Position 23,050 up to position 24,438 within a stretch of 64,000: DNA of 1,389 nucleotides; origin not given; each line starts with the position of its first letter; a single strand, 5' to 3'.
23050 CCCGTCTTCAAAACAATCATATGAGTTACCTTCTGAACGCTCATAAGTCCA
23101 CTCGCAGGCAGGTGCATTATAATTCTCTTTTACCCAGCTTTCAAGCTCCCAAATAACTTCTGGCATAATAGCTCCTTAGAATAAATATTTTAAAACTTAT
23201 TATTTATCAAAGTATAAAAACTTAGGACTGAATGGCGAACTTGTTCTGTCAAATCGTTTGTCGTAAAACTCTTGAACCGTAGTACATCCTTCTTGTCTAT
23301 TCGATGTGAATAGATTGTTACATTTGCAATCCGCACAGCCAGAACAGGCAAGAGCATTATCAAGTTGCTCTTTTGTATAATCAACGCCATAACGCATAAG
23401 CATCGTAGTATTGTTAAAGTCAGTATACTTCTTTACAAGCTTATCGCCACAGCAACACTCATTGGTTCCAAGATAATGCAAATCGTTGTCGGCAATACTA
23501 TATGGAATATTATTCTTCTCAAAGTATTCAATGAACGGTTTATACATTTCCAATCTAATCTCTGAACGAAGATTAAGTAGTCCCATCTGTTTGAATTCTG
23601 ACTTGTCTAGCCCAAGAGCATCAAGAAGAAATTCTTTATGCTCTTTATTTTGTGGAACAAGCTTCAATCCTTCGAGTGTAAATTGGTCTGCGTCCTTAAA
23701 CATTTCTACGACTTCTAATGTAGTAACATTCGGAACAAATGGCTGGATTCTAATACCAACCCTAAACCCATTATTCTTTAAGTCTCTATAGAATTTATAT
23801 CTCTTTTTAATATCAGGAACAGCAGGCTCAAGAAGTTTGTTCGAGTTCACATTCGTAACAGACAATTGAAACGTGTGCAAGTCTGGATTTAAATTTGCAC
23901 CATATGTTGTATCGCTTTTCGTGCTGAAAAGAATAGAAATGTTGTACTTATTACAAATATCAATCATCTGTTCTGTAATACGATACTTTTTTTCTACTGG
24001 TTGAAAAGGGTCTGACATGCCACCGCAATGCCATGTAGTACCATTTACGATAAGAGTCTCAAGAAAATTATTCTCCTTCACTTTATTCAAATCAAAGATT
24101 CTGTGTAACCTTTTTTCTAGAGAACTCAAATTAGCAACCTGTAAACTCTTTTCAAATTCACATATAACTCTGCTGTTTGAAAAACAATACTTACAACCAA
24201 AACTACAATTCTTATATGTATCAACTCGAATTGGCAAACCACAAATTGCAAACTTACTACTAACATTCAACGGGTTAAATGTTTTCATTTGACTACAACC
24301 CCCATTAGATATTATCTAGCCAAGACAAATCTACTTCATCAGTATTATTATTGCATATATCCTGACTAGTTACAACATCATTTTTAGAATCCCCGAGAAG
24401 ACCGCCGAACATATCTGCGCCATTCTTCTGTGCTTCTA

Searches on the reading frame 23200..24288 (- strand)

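Call 23: search_protein_families(library=phrogs, proteins=[window:23200-24288:-], max_evalue=0.001)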
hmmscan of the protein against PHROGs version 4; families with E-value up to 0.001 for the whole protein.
window:23200-24288:- (362 aa): 1 family
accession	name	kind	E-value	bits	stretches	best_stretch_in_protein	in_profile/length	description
phrog_13321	-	unknown function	6.4e-16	59.4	1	22-266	46-296/307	-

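Call 36: search_protein_families(library=pfam, proteins=[window:23200-24288:-], max_evalue=0.01)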
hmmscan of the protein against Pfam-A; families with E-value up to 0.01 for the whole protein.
window:23200-24288:- (362 aa): 0 families
